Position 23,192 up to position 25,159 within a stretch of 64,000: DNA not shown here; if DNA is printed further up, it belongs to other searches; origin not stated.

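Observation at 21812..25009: Complete but trimmed HydABC-type [FeFe]-hydrogenase in an archaeal glycolysis/glycogen neighbourhood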

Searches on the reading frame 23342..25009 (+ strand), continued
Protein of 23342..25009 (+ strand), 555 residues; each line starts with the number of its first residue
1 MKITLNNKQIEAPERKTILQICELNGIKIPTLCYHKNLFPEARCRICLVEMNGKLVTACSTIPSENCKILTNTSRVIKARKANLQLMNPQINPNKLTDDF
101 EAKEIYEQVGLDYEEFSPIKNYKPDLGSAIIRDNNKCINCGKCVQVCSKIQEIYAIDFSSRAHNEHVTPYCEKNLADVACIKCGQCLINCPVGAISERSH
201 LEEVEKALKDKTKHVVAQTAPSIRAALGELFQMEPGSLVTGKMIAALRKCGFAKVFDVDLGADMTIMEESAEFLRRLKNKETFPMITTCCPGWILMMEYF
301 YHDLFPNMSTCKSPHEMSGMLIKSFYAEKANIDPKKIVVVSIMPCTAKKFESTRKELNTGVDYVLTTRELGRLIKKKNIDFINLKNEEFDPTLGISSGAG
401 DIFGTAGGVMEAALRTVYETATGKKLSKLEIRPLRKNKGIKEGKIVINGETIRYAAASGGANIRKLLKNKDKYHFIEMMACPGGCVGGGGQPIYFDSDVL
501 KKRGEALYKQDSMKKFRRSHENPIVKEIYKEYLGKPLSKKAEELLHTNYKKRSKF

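Call 15: find_homologous_proteins(query=window:23342-25009:+, max_evalue=1e-30)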
Query window:23342-25009:+ (555 aa): 8000 proteins with E <= 1e-30 among 8000 candidates; the best 120 are listed.
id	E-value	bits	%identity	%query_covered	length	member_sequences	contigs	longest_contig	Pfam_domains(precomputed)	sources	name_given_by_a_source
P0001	0.0e+0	1269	100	100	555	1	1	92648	PF14697.12,PF13510.12,PF02906.20,PF02256.23,PF00037.33,PF13484.12,PF12838.13,PF13237.12,PF13187.12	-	-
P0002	2.6e-291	985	76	100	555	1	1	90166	PF13510.12,PF02906.20,PF00111.33,PF02256.23,PF00037.33,PF13484.12,PF12838.13,PF25160.2,PF13237.12,PF13183.12,PF13187.12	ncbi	ncbi:MAG: [FeFe] hydrogenase, group A [archaeon]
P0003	7.8e-290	980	75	100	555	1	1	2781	PF14697.12,PF13510.12,PF02906.20,PF02256.23,PF12837.13,PF00037.33,PF13484.12,PF12838.13,PF25160.2,PF13237.12,PF13187.12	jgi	jgi:iron-only hydrogenase group A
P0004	9.8e-290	980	76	100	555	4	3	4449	PF14697.12,PF13510.12,PF02906.20,PF02256.23,PF00037.33,PF13484.12,PF12838.13,PF13237.12,PF13187.12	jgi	jgi:iron-only hydrogenase group A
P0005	3.9e-289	978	76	100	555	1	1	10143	PF14697.12,PF13510.12,PF02906.20,PF02256.23,PF00037.33,PF12838.13,PF13237.12,PF13187.12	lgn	-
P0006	4.0e-289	978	76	100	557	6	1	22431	PF14697.12,PF13510.12,PF02906.20,PF02256.23,PF12837.13,PF00037.33,PF13484.12,PF12838.13,PF13237.12,PF13187.12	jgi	jgi:iron-only hydrogenase group A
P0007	5.9e-289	977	76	100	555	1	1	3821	PF13510.12,PF02906.20,PF02256.23,PF13484.12,PF12838.13,PF13237.12,PF13187.12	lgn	-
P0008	1.0e-288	977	76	100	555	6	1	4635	PF14697.12,PF13510.12,PF02906.20,PF02256.23,PF12837.13,PF00037.33,PF13484.12,PF12838.13,PF25160.2,PF13237.12,PF13187.12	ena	-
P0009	1.6e-288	976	75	100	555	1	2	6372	PF14697.12,PF13510.12,PF02906.20,PF02256.23,PF12837.13,PF00037.33,PF13484.12,PF12838.13,PF25160.2,PF13237.12,PF13187.12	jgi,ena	-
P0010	5.7e-288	974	75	100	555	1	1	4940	PF14697.12,PF13510.12,PF02906.20,PF02256.23,PF12837.13,PF00037.33,PF13484.12,PF12838.13,PF25160.2,PF13237.12,PF13187.12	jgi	-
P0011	2.2e-287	972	76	100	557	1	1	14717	PF14697.12,PF13510.12,PF02906.20,PF02256.23,PF00037.33,PF12838.13,PF13237.12,PF13187.12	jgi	jgi:iron-only hydrogenase group A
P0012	3.9e-287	971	75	100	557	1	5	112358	PF14697.12,PF02256.23,PF12837.13,PF13484.12,PF12838.13,PF13534.12,PF13510.12,PF02906.20,PF00037.33,PF25160.2,PF13237.12,PF13187.12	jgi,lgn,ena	jgi:iron-only hydrogenase group A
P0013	4.8e-287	971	75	100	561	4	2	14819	PF14697.12,PF13510.12,PF02906.20,PF00111.33,PF02256.23,PF00037.33,PF12838.13,PF25160.2,PF13237.12,PF13187.12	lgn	-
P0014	6.1e-287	971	75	100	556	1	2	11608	PF13510.12,PF02906.20,PF02256.23,PF13484.12,PF12838.13,PF13237.12,PF13187.12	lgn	-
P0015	7.3e-287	970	75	100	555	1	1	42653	PF14697.12,PF13510.12,PF02906.20,PF02256.23,PF00037.33,PF13484.12,PF12838.13,PF13237.12,PF13187.12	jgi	jgi:iron-only hydrogenase group A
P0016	9.7e-287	970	75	100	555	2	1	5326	PF14697.12,PF13510.12,PF02906.20,PF02256.23,PF12837.13,PF00037.33,PF13484.12,PF12838.13,PF25160.2,PF13237.12,PF13187.12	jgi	jgi:iron-only hydrogenase group A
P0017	1.6e-286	969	76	100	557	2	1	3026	PF14697.12,PF13510.12,PF02906.20,PF02256.23,PF00037.33,PF12838.13,PF13237.12,PF13183.12,PF13187.12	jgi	jgi:iron-only hydrogenase group A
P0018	2.3e-286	969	75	100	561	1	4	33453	PF14697.12,PF13510.12,PF02906.20,PF00111.33,PF02256.23,PF00037.33,PF12838.13,PF13237.12,PF13187.12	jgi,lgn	-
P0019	6.2e-286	967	75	100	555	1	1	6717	PF13510.12,PF02906.20,PF02256.23,PF12837.13,PF00037.33,PF13484.12,PF12838.13,PF25160.2,PF13237.12,PF13187.12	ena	-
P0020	1.8e-285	966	76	100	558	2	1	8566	PF14697.12,PF13510.12,PF02906.20,PF02256.23,PF12837.13,PF00037.33,PF13484.12,PF12838.13,PF13534.12,PF13237.12,PF13187.12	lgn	-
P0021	9.2e-285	964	75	100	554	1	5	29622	PF14697.12,PF13510.12,PF02906.20,PF02256.23,PF00037.33,PF13484.12,PF12838.13,PF25160.2,PF13237.12,PF13187.12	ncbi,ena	-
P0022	2.2e-284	962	76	100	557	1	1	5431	PF14697.12,PF13510.12,PF02906.20,PF02256.23,PF00037.33,PF13484.12,PF12838.13,PF25160.2,PF13237.12,PF13187.12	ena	-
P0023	3.0e-284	962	75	100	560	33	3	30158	PF14697.12,PF13510.12,PF02906.20,PF02256.23,PF00037.33,PF12838.13,PF13237.12,PF13187.12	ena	-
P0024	6.7e-284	961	74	100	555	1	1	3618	PF14697.12,PF13510.12,PF02906.20,PF02256.23,PF00037.33,PF13484.12,PF12838.13,PF22117.3,PF13237.12,PF13187.12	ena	-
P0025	1.3e-283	960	76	100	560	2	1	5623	PF14697.12,PF13510.12,PF02906.20,PF02256.23,PF00037.33,PF12838.13,PF13237.12,PF13187.12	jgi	-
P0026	1.8e-283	959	75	100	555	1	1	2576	PF13510.12,PF02906.20,PF02256.23,PF12837.13,PF00037.33,PF13484.12,PF12838.13,PF25160.2,PF13237.12,PF13187.12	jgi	jgi:iron-only hydrogenase group A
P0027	1.8e-283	959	74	100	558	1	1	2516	PF14697.12,PF02256.23,PF13484.12,PF12838.13,PF13534.12,PF22117.3,PF13510.12,PF02906.20,PF00037.33,PF25160.2,PF13237.12,PF13187.12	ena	-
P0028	3.6e-283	958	74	100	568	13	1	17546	PF14697.12,PF13510.12,PF02906.20,PF02256.23,PF00037.33,PF12838.13,PF13237.12,PF13187.12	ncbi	-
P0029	5.7e-283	958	75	100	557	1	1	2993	PF14697.12,PF02256.23,PF12837.13,PF13484.12,PF12838.13,PF22117.3,PF13510.12,PF02906.20,PF00037.33,PF25160.2,PF13237.12,PF13187.12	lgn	-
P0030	1.7e-282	956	74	100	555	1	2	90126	PF14697.12,PF13510.12,PF02906.20,PF02256.23,PF00037.33,PF13484.12,PF12838.13,PF25160.2,PF13237.12,PF13187.12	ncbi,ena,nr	ncbi:[FeFe] hydrogenase, group A [Candidatus Pacearchaeota archaeon]|nr:[FeFe] hydrogenase, group A 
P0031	8.8e-282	954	74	100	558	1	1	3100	PF13510.12,PF02906.20,PF02256.23,PF00037.33,PF13484.12,PF12838.13,PF25160.2,PF13237.12,PF13187.12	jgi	jgi:iron-only hydrogenase group A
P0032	1.5e-281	953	73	100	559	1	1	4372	PF14697.12,PF13510.12,PF02906.20,PF02256.23,PF00037.33,PF13484.12,PF12838.13,PF25160.2,PF13237.12,PF13187.12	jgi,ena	jgi:iron-only hydrogenase group A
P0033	1.9e-280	949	73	100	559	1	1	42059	PF14697.12,PF13510.12,PF02906.20,PF02256.23,PF12837.13,PF00037.33,PF13484.12,PF12838.13,PF13237.12,PF13187.12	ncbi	-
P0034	3.0e-280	949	74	100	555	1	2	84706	PF13510.12,PF02906.20,PF02256.23,PF00037.33,PF13484.12,PF12838.13,PF25160.2,PF13237.12,PF13187.12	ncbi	ncbi:MAG: [FeFe] hydrogenase, group A [archaeon]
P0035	3.4e-280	948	74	100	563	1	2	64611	PF14697.12,PF00111.33,PF02256.23,PF12837.13,PF13484.12,PF12838.13,PF13510.12,PF02906.20,PF00037.33,PF25160.2,PF13237.12,PF13187.12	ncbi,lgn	-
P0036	1.1e-279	947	73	100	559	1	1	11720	PF14697.12,PF13510.12,PF02906.20,PF02256.23,PF12837.13,PF00037.33,PF13484.12,PF12838.13,PF13237.12,PF13187.12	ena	-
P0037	1.8e-279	946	74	100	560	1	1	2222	PF14697.12,PF13510.12,PF02906.20,PF02256.23,PF00037.33,PF12838.13,PF13237.12,PF13187.12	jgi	jgi:iron-only hydrogenase group A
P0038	2.5e-279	946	74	100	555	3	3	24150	PF14697.12,PF13510.12,PF02906.20,PF02256.23,PF00037.33,PF13484.12,PF12838.13,PF22117.3,PF25160.2,PF13237.12,PF13187.12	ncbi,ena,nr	ncbi:[FeFe] hydrogenase, group A [Candidatus Pacearchaeota archaeon]|nr:[FeFe] hydrogenase, group A 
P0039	7.0e-279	944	74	100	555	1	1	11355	PF14697.12,PF13510.12,PF02906.20,PF02256.23,PF12837.13,PF00037.33,PF13484.12,PF12838.13,PF25160.2,PF13237.12,PF13187.12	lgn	-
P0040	5.6e-278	941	73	100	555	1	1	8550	PF14697.12,PF13510.12,PF02906.20,PF02256.23,PF00037.33,PF13484.12,PF12838.13,PF13237.12,PF13187.12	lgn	-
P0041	6.4e-278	941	74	100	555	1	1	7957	PF14697.12,PF13510.12,PF02906.20,PF02256.23,PF12837.13,PF00037.33,PF13484.12,PF12838.13,PF25160.2,PF13237.12,PF13187.12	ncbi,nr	ncbi:MAG: [FeFe] hydrogenase, group A [Nanoarchaeota archaeon]|nr:[FeFe] hydrogenase, group A [Nanoa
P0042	6.9e-278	941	74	100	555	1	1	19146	PF14697.12,PF13510.12,PF02906.20,PF02256.23,PF00037.33,PF13484.12,PF12838.13,PF13237.12,PF13187.12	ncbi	-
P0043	7.9e-278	941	73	100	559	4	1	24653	PF14697.12,PF13510.12,PF02906.20,PF02256.23,PF12837.13,PF00037.33,PF13484.12,PF12838.13,PF13237.12,PF13183.12,PF13187.12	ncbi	-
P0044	1.2e-277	940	73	100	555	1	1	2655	PF14697.12,PF02256.23,PF12837.13,PF13484.12,PF12838.13,PF22117.3,PF13510.12,PF02906.20,PF00037.33,PF25160.2,PF13237.12,PF13187.12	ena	-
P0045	1.8e-276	936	73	100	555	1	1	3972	PF14697.12,PF13510.12,PF02906.20,PF02256.23,PF00037.33,PF13484.12,PF12838.13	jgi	jgi:iron-only hydrogenase group A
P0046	1.2e-275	933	73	100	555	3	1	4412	PF14697.12,PF13510.12,PF02906.20,PF02256.23,PF00037.33,PF13484.12,PF12838.13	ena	-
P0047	1.8e-274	930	72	100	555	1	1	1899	PF14697.12,PF17179.10,PF02256.23,PF13484.12,PF12838.13,PF22117.3,PF13510.12,PF02906.20,PF00037.33,PF25160.2,PF13237.12,PF13187.12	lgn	-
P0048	7.5e-274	928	71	100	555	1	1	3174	PF14697.12,PF13510.12,PF02906.20,PF02256.23,PF00037.33,PF13484.12,PF12838.13,PF13237.12,PF13187.12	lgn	-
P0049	1.8e-270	916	71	100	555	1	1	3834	PF14697.12,PF13510.12,PF02906.20,PF02256.23,PF12837.13,PF00037.33,PF13484.12,PF12838.13,PF22117.3,PF13237.12,PF13187.12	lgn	-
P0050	5.3e-270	915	70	100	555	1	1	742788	PF14697.12,PF13510.12,PF02906.20,PF02256.23,PF12837.13,PF00037.33,PF13484.12,PF12838.13,PF22117.3,PF13237.12,PF13187.12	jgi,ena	-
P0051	2.6e-269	913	70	100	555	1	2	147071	PF14697.12,PF13510.12,PF02906.20,PF02256.23,PF12837.13,PF00037.33,PF13484.12,PF12838.13,PF22117.3,PF13237.12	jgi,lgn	-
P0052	2.8e-269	912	73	97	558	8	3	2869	PF14697.12,PF02256.23,PF12837.13,PF13484.12,PF12838.13,PF13534.12,PF22117.3,PF13510.12,PF02906.20,PF12797.13,PF00037.33,PF25160.2,PF13237.12,PF13187.12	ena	-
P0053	5.7e-269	911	70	100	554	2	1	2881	PF14697.12,PF13510.12,PF02906.20,PF02256.23,PF12837.13,PF00037.33,PF13484.12,PF12838.13,PF22117.3,PF13237.12,PF13187.12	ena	-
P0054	6.3e-267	905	70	100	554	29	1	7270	PF14697.12,PF13510.12,PF02906.20,PF02256.23,PF12837.13,PF00037.33,PF13484.12,PF12838.13,PF22117.3,PF13237.12,PF13187.12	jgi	jgi:iron-only hydrogenase group A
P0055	9.4e-267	904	70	100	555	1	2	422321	PF13510.12,PF02906.20,PF02256.23,PF00037.33,PF12838.13,PF22117.3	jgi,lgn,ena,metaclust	metaclust:\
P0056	8.6e-266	901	69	100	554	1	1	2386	PF14697.12,PF02256.23,PF12837.13,PF13484.12,PF12838.13,PF22117.3,PF13510.12,PF02906.20,PF12797.13,PF00037.33,PF13237.12,PF13187.12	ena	-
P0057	1.2e-265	900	71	100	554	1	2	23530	PF14697.12,PF13510.12,PF02906.20,PF02256.23,PF12837.13,PF00037.33,PF13484.12,PF12838.13,PF22117.3,PF13237.12,PF13187.12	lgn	-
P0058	2.1e-265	900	69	100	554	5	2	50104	PF14697.12,PF13510.12,PF02906.20,PF02256.23,PF12837.13,PF00037.33,PF13484.12,PF12838.13,PF22117.3,PF13237.12,PF13187.12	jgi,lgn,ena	-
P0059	2.5e-265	899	70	100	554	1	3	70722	PF14697.12,PF02256.23,PF12837.13,PF13484.12,PF12838.13,PF22117.3,PF13510.12,PF02906.20,PF12797.13,PF00037.33,PF13237.12,PF13187.12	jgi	-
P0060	3.4e-265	899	70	100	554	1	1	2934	PF14697.12,PF13510.12,PF02906.20,PF02256.23,PF12837.13,PF00037.33,PF13484.12,PF12838.13,PF22117.3,PF13237.12,PF13187.12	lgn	-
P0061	6.8e-265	898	70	100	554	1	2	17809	PF14697.12,PF13510.12,PF02906.20,PF02256.23,PF00037.33,PF13484.12,PF12838.13,PF22117.3,PF13237.12,PF13187.12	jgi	-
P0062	7.1e-265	898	70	100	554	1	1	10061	PF14697.12,PF13510.12,PF02906.20,PF02256.23,PF12837.13,PF00037.33,PF13484.12,PF12838.13,PF22117.3,PF13237.12,PF13187.12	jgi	-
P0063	5.4e-264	895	69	100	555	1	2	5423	PF14697.12,PF13510.12,PF02906.20,PF02256.23,PF12837.13,PF00037.33,PF13484.12,PF12838.13,PF22117.3,PF13237.12,PF13187.12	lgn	-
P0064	7.2e-264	895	70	100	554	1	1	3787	PF14697.12,PF13510.12,PF02906.20,PF02256.23,PF12837.13,PF00037.33,PF13484.12,PF12838.13,PF22117.3,PF13237.12,PF13187.12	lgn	-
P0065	1.2e-263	894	69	100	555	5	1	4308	PF14697.12,PF13510.12,PF02906.20,PF02256.23,PF00037.33,PF13484.12,PF12838.13,PF22117.3,PF13237.12,PF13187.12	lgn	-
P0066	1.7e-262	890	69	100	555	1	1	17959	PF14697.12,PF02256.23,PF12837.13,PF13484.12,PF12838.13,PF22117.3,PF13510.12,PF02906.20,PF12797.13,PF00037.33,PF25160.2,PF13237.12,PF13187.12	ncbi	-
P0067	1.8e-262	890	68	100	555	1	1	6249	PF14697.12,PF13510.12,PF02906.20,PF02256.23,PF12837.13,PF00037.33,PF13484.12,PF12838.13,PF22117.3,PF13237.12,PF13187.12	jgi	jgi:iron-only hydrogenase group A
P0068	2.3e-262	890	69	100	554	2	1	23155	PF13510.12,PF02906.20,PF02256.23,PF12837.13,PF00037.33,PF13484.12,PF12838.13,PF22117.3,PF25160.2,PF13237.12,PF13187.12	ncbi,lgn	-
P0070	2.0e-261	887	69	100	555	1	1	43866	PF14697.12,PF00111.33,PF02256.23,PF12837.13,PF13484.12,PF12838.13,PF22117.3,PF13510.12,PF02906.20,PF12797.13,PF00037.33,PF25160.2,PF13237.12,PF13187.12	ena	-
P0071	5.4e-261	885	68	100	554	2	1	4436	PF14697.12,PF13510.12,PF02906.20,PF02256.23,PF00037.33,PF13484.12,PF12838.13,PF22117.3,PF13237.12,PF13187.12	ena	-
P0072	8.6e-261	884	70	100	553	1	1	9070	PF14697.12,PF13510.12,PF02906.20,PF02256.23,PF12837.13,PF00037.33,PF13484.12,PF12838.13,PF22117.3,PF13237.12,PF13187.12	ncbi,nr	ncbi:MAG: [FeFe] hydrogenase, group A [Candidatus Micrarchaeota archaeon]|nr:[FeFe] hydrogenase, gro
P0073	1.6e-260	884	69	100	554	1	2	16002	PF14697.12,PF02256.23,PF12837.13,PF13484.12,PF12838.13,PF22117.3,PF13510.12,PF02906.20,PF12797.13,PF00037.33,PF13237.12,PF13187.12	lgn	-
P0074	2.2e-260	883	69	100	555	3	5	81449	PF13510.12,PF02906.20,PF00111.33,PF02256.23,PF12837.13,PF00037.33,PF13484.12,PF12838.13,PF22117.3,PF13237.12,PF13187.12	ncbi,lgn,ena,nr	ncbi:iron hydrogenase small subunit [Candidatus Woesearchaeota archaeon]|nr:iron hydrogenase small s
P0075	3.7e-260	882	69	100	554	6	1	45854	PF14697.12,PF13510.12,PF02906.20,PF02256.23,PF12837.13,PF00037.33,PF13484.12,PF12838.13,PF22117.3,PF13237.12,PF13187.12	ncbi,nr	ncbi:iron hydrogenase small subunit [Candidatus Micrarchaeota archaeon]|nr:iron hydrogenase small su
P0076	4.7e-260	882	68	100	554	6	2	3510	PF14697.12,PF13510.12,PF02906.20,PF02256.23,PF12837.13,PF00037.33,PF13484.12,PF12838.13,PF22117.3,PF13237.12,PF13187.12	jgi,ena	-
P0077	3.5e-259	879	68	100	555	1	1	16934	PF14697.12,PF13510.12,PF02906.20,PF02256.23,PF00037.33,PF13484.12,PF12838.13,PF22117.3,PF13237.12,PF13187.12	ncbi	ncbi:[FeFe] hydrogenase, group A [Nanoarchaeota archaeon]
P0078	9.6e-259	878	68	100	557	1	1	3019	PF14697.12,PF00111.33,PF02256.23,PF12837.13,PF13484.12,PF12838.13,PF22117.3,PF13510.12,PF02906.20,PF00037.33,PF13237.12,PF13187.12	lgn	-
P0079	1.2e-258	877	67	100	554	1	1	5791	PF14697.12,PF13510.12,PF02906.20,PF02256.23,PF12837.13,PF00037.33,PF13484.12,PF12838.13,PF22117.3,PF13237.12,PF13187.12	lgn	-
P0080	3.9e-258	876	68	100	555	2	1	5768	PF14697.12,PF02256.23,PF13484.12,PF12838.13,PF22117.3,PF13510.12,PF02906.20,PF12797.13,PF00037.33,PF13237.12,PF13183.12,PF13187.12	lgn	-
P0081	4.0e-258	876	68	100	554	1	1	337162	PF14697.12,PF13510.12,PF02906.20,PF02256.23,PF12837.13,PF00037.33,PF13484.12,PF12838.13,PF22117.3,PF13237.12,PF13187.12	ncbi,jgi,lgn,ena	ncbi:MAG: [FeFe] hydrogenase, group A [Candidatus Micrarchaeia archaeon]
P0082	3.5e-257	873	68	100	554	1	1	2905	PF14697.12,PF13510.12,PF02906.20,PF02256.23,PF12837.13,PF00037.33,PF13484.12,PF12838.13,PF22117.3,PF13237.12,PF13187.12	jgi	-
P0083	5.9e-257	872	68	100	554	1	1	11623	PF14697.12,PF13510.12,PF02906.20,PF02256.23,PF12837.13,PF00037.33,PF13484.12,PF12838.13,PF22117.3,PF13237.12,PF13187.12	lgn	-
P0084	7.9e-256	868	67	100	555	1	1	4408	PF14697.12,PF13510.12,PF02906.20,PF02256.23,PF13484.12,PF12838.13,PF22117.3,PF13237.12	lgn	-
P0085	2.1e-255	867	67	100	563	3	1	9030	PF13510.12,PF02906.20,PF02256.23,PF12837.13,PF00037.33,PF13484.12,PF12838.13,PF22117.3,PF13237.12,PF13183.12,PF13187.12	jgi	jgi:NADP-reducing hydrogenase subunit HndD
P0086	2.1e-255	867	68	100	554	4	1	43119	PF14697.12,PF13510.12,PF02906.20,PF02256.23,PF12837.13,PF00037.33,PF13484.12,PF12838.13,PF22117.3,PF13237.12,PF13187.12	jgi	jgi:iron-only hydrogenase group A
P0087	5.7e-255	865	66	100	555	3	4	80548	PF13510.12,PF02906.20,PF02256.23,PF12837.13,PF00037.33,PF13484.12,PF12838.13,PF22117.3,PF13237.12,PF13187.12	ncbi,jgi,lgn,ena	-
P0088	1.2e-254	864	67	100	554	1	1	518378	PF14697.12,PF13510.12,PF02906.20,PF02256.23,PF12837.13,PF00037.33,PF13484.12,PF12838.13,PF22117.3,PF13237.12,PF13187.12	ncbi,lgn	-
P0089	1.6e-254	864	67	100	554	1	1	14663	PF14697.12,PF02256.23,PF12837.13,PF13484.12,PF12838.13,PF22117.3,PF13510.12,PF02906.20,PF00037.33,PF13237.12,PF13183.12,PF13187.12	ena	-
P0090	5.0e-254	862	66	100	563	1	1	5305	PF14697.12,PF00111.33,PF02256.23,PF12837.13,PF13484.12,PF12838.13,PF22117.3,PF13510.12,PF02906.20,PF00037.33,PF13237.12,PF13187.12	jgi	jgi:NADP-reducing hydrogenase subunit HndD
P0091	7.8e-254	861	66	100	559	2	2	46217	PF14697.12,PF13510.12,PF02906.20,PF02256.23,PF12837.13,PF00037.33,PF13484.12,PF12838.13,PF22117.3,PF13237.12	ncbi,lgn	ncbi:MAG: [FeFe] hydrogenase, group A [Candidatus Woesearchaeota archaeon]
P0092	3.0e-253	860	67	100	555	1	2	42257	PF14697.12,PF02256.23,PF12837.13,PF13484.12,PF12838.13,PF22117.3,PF13510.12,PF02906.20,PF00037.33,PF25160.2,PF13237.12,PF13187.12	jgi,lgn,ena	-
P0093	1.2e-252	858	66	100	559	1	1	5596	PF14697.12,PF13510.12,PF02906.20,PF02256.23,PF12837.13,PF13484.12,PF12838.13,PF22117.3,PF13237.12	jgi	jgi:iron-only hydrogenase group A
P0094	1.3e-252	857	66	100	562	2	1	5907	PF14697.12,PF13510.12,PF02906.20,PF02256.23,PF12837.13,PF00037.33,PF13484.12,PF12838.13,PF22117.3,PF13237.12,PF13187.12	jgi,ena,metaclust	metaclust:\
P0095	2.2e-252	857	66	100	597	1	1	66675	PF14697.12,PF02256.23,PF12837.13,PF13484.12,PF12838.13,PF22117.3,PF13510.12,PF02906.20,PF00037.33,PF13237.12,PF13183.12,PF13187.12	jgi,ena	-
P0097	9.1e-248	841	65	100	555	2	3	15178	PF14697.12,PF13510.12,PF02906.20,PF02256.23,PF00037.33,PF12838.13,PF22117.3,PF13237.12,PF13187.12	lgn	-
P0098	9.9e-248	841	65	100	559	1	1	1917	PF14697.12,PF13510.12,PF02906.20,PF02256.23,PF12838.13,PF13237.12,PF13187.12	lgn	-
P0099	2.1e-247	840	68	95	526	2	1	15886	PF14697.12,PF13510.12,PF02906.20,PF02256.23,PF12837.13,PF00037.33,PF13484.12,PF12838.13,PF22117.3,PF13237.12,PF13187.12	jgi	-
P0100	4.6e-247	839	65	100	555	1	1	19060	PF14697.12,PF02256.23,PF12837.13,PF13484.12,PF12838.13,PF22117.3,PF13510.12,PF02906.20,PF00037.33,PF25160.2,PF13237.12,PF13183.12,PF13187.12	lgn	-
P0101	1.2e-246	838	65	100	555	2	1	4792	PF14697.12,PF02256.23,PF12837.13,PF13484.12,PF12838.13,PF22117.3,PF13510.12,PF02906.20,PF00037.33,PF13237.12,PF13183.12,PF13187.12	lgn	-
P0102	2.2e-245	834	65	100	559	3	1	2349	PF14697.12,PF13510.12,PF02906.20,PF02256.23,PF12837.13,PF12838.13,PF22117.3,PF13237.12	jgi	jgi:iron-only hydrogenase group A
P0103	9.7e-245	831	65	100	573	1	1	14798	PF14697.12,PF13510.12,PF02906.20,PF02256.23,PF12837.13,PF00037.33,PF13484.12,PF12838.13,PF22117.3,PF13237.12,PF13187.12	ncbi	-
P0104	1.4e-244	831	65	100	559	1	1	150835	PF14697.12,PF13510.12,PF02906.20,PF00111.33,PF02256.23,PF12837.13,PF00037.33,PF12838.13,PF22117.3,PF13237.12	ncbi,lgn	-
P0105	1.8e-244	831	66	100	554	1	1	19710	PF14697.12,PF13510.12,PF02906.20,PF02256.23,PF00037.33,PF13484.12,PF12838.13,PF13237.12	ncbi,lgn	ncbi:MAG: [FeFe] hydrogenase, group A [Candidatus Woesearchaeota archaeon]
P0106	2.5e-244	830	64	100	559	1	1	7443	PF14697.12,PF13510.12,PF02906.20,PF02256.23,PF12837.13,PF00037.33,PF13484.12,PF12838.13,PF22117.3,PF13237.12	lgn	-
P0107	1.3e-243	828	64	100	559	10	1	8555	PF14697.12,PF13510.12,PF02906.20,PF02256.23,PF12837.13,PF00037.33,PF12838.13,PF22117.3,PF13237.12,PF13187.12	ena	-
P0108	2.0e-243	827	65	100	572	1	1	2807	PF14697.12,PF02256.23,PF12837.13,PF13484.12,PF12838.13,PF22117.3,PF13510.12,PF02906.20,PF00037.33,PF13237.12,PF13183.12,PF13187.12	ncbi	-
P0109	4.5e-243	826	64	100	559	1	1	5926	PF14697.12,PF13510.12,PF02906.20,PF02256.23,PF12837.13,PF12838.13,PF22117.3,PF13237.12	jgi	jgi:iron-only hydrogenase group A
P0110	5.4e-243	826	64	100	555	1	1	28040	PF14697.12,PF13510.12,PF02906.20,PF02256.23,PF13484.12,PF12838.13,PF22117.3,PF13237.12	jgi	jgi:iron-only hydrogenase group A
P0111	6.3e-243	825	65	100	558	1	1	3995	PF14697.12,PF13510.12,PF02906.20,PF02256.23,PF12837.13,PF00037.33,PF12838.13,PF22117.3,PF13237.12,PF13187.12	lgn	-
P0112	7.5e-242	822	65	100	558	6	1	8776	PF14697.12,PF13510.12,PF02906.20,PF02256.23,PF12837.13,PF00037.33,PF12838.13,PF22117.3,PF13237.12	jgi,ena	-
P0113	7.2e-241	819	64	100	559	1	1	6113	PF13510.12,PF02906.20,PF02256.23,PF00037.33,PF13484.12,PF12838.13,PF22117.3,PF13237.12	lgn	-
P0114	3.6e-239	813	63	100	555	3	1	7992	PF13510.12,PF02906.20,PF02256.23,PF12837.13,PF00037.33,PF13484.12,PF12838.13,PF22117.3,PF13237.12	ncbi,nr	ncbi:MAG: [FeFe] hydrogenase, group A [Candidatus Micrarchaeota archaeon]|nr:[FeFe] hydrogenase, gro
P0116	3.7e-237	806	65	99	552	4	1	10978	PF14697.12,PF13510.12,PF02906.20,PF02256.23,PF00037.33,PF13484.12,PF12838.13,PF25160.2,PF13237.12,PF13187.12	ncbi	-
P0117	5.4e-236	803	63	100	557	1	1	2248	PF14697.12,PF13510.12,PF02906.20,PF02256.23,PF00037.33,PF12838.13,PF22117.3,PF13237.12,PF13187.12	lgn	-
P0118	3.1e-235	800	64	100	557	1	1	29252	PF14697.12,PF02256.23,PF12837.13,PF13484.12,PF12838.13,PF22117.3,PF13510.12,PF02906.20,PF00037.33,PF25160.2,PF13237.12,PF13187.12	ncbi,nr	ncbi:NAD(P)H-quinone oxidoreductase subunit I, chloroplastic [uncultured archaeon]|nr:NAD(P)H-quinon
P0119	6.6e-235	799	63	100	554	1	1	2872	PF14697.12,PF13510.12,PF02906.20,PF12797.13,PF02256.23,PF12837.13,PF13484.12,PF12838.13,PF22117.3,PF13237.12,PF13187.12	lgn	-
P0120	4.0e-234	796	62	100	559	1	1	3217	PF14697.12,PF13510.12,PF02906.20,PF00111.33,PF02256.23,PF00037.33,PF13484.12,PF12838.13,PF22117.3,PF13237.12,PF13187.12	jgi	jgi:NADP-reducing hydrogenase subunit HndD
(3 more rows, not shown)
